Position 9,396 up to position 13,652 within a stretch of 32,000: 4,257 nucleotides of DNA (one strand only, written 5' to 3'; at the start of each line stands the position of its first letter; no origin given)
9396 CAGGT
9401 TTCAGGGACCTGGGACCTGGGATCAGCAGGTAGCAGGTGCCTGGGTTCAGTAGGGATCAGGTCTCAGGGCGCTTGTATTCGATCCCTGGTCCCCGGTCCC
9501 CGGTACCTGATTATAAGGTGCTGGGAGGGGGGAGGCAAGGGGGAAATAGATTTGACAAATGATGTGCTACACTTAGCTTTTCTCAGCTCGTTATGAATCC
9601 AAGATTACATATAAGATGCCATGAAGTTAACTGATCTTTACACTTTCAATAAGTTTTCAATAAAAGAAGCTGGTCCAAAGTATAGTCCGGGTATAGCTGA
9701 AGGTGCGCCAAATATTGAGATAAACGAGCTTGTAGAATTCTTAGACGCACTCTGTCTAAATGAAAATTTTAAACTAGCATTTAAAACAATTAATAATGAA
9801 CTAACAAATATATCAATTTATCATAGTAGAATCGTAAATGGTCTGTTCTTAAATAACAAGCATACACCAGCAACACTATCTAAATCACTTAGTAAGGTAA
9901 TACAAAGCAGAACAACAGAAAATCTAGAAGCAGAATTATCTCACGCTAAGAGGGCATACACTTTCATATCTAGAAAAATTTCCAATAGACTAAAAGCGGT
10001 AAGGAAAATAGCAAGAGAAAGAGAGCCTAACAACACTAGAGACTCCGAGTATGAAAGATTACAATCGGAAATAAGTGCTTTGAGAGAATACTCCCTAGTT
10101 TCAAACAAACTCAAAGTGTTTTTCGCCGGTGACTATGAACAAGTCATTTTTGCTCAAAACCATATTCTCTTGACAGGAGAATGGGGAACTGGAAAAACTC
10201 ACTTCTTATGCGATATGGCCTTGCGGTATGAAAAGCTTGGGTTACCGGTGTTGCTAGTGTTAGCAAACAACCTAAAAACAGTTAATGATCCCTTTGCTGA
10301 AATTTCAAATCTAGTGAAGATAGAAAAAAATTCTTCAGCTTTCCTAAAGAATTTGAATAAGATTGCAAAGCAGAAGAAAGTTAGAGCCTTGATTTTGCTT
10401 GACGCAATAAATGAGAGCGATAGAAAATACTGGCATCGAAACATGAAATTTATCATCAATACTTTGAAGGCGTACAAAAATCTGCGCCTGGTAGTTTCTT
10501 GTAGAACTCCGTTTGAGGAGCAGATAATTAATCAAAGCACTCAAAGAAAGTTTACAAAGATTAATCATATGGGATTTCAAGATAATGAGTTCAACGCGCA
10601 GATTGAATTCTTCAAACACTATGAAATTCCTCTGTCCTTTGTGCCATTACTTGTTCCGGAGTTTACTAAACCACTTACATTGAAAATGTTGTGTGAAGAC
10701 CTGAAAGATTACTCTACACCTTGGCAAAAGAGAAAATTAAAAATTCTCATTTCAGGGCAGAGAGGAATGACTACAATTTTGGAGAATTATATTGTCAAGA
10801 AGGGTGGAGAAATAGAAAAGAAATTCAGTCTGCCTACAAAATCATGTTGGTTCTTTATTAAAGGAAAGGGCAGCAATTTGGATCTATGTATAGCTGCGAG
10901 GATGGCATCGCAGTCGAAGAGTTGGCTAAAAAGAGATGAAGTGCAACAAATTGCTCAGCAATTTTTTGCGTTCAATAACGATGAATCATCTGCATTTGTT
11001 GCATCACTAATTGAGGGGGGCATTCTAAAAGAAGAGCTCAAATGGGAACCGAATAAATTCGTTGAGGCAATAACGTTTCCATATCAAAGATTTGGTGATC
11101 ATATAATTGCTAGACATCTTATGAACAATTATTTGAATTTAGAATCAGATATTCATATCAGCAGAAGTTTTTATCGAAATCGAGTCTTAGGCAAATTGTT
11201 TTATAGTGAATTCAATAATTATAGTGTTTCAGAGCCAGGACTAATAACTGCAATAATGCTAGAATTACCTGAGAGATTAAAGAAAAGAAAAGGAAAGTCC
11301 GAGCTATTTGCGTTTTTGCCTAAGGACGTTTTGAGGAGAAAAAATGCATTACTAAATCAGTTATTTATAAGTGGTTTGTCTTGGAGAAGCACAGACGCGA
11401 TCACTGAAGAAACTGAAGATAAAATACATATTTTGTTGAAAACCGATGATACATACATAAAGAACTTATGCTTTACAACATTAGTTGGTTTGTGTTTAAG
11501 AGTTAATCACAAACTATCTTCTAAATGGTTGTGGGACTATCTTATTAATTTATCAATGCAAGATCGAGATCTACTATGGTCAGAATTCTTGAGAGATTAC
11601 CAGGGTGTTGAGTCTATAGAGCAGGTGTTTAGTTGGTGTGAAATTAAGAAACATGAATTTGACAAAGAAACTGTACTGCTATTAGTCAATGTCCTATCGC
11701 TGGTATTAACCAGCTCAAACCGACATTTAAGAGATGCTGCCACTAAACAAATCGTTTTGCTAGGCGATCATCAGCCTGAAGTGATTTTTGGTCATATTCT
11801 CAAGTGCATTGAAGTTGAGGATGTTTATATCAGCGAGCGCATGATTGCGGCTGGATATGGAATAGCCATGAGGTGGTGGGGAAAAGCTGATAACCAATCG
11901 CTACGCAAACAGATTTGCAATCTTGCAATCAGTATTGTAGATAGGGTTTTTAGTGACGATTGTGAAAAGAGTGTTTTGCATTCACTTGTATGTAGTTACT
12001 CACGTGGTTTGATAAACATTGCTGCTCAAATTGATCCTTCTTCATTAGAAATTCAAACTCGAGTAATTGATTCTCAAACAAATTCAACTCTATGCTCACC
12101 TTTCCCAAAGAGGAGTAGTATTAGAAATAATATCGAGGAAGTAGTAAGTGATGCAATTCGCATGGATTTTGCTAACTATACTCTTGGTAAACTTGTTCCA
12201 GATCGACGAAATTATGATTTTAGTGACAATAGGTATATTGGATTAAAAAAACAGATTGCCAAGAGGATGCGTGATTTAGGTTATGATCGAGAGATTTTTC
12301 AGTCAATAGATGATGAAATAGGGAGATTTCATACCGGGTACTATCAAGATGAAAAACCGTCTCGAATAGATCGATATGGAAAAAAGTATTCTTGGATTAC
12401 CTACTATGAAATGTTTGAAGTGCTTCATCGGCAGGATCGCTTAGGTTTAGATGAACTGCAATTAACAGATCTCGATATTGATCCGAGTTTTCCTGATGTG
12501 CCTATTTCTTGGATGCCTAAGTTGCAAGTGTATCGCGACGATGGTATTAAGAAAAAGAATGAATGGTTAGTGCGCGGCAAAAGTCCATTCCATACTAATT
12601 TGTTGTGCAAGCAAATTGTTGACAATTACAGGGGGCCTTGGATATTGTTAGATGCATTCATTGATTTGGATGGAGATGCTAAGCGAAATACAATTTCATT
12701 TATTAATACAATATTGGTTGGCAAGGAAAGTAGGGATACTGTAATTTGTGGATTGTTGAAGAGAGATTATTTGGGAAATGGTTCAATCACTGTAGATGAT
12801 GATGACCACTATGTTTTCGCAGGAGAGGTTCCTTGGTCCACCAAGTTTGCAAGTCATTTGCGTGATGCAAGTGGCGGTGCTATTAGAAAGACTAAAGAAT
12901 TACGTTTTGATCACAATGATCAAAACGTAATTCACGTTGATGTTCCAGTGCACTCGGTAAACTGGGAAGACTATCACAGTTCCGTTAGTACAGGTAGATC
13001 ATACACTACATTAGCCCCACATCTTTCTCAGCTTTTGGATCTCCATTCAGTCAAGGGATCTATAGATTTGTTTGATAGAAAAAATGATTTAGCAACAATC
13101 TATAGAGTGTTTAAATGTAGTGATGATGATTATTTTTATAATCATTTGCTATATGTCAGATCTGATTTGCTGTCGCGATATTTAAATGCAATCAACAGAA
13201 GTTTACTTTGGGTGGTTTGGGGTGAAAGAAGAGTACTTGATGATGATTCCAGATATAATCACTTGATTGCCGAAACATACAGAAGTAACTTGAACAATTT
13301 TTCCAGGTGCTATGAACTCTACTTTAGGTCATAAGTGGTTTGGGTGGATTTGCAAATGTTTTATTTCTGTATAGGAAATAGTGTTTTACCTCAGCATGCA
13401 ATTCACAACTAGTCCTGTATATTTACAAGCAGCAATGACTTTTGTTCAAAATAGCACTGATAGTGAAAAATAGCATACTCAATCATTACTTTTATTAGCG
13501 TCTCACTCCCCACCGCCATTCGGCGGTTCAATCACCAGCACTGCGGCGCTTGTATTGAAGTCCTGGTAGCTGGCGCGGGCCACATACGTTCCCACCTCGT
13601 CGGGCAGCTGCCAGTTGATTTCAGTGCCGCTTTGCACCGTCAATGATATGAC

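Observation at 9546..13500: Single-gene low-GC island encoding a 1237-aa NACHT-like STAND NTPase: candidate stand-alone defence/conflict system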

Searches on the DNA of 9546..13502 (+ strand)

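Call 54: search_dna_similar(query=window:9546-13502:+, collection=plasmids, mode=distant, max_rows=10)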
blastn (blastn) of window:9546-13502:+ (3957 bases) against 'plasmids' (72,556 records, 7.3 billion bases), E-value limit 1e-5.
No match.

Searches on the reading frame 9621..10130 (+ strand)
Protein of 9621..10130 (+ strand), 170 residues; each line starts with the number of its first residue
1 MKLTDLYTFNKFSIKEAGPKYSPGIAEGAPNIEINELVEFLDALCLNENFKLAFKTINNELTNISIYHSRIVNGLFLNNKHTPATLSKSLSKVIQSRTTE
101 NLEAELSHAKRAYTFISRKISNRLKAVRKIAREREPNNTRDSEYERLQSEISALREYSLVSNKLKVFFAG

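Call 10: search_protein_families(library=padloc, proteins=[window:9621-10130:+], max_evalue=1)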
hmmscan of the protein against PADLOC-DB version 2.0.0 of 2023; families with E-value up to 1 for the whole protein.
window:9621-10130:+ (170 aa): 1 family
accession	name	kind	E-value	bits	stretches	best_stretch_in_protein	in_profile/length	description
PDLC02164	Avs2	-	0.00091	15.1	1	12-165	182-331/1504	-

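Call 60: search_protein_families(library=pfam, proteins=[window:9621-10130:+], max_evalue=1)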
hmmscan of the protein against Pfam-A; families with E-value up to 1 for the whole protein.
window:9621-10130:+ (170 aa): 4 families
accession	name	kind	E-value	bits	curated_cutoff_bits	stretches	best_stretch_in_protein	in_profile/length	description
PF13863.11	DUF4200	-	0.018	15.8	29.7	1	109-156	47-94/119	Domain of unknown function (DUF4200)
PF07956.16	DUF1690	-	0.14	13.1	29.7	1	80-150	3-69/139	Protein of Unknown function (DUF1690)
PF00517.22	GP41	-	0.2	12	29.6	1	87-132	3-49/197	Retroviral envelope protein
PF06986.16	F_T4SS_TraN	-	0.24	11.4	23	1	44-111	166-233/240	F-type Type IV secretion system, TraN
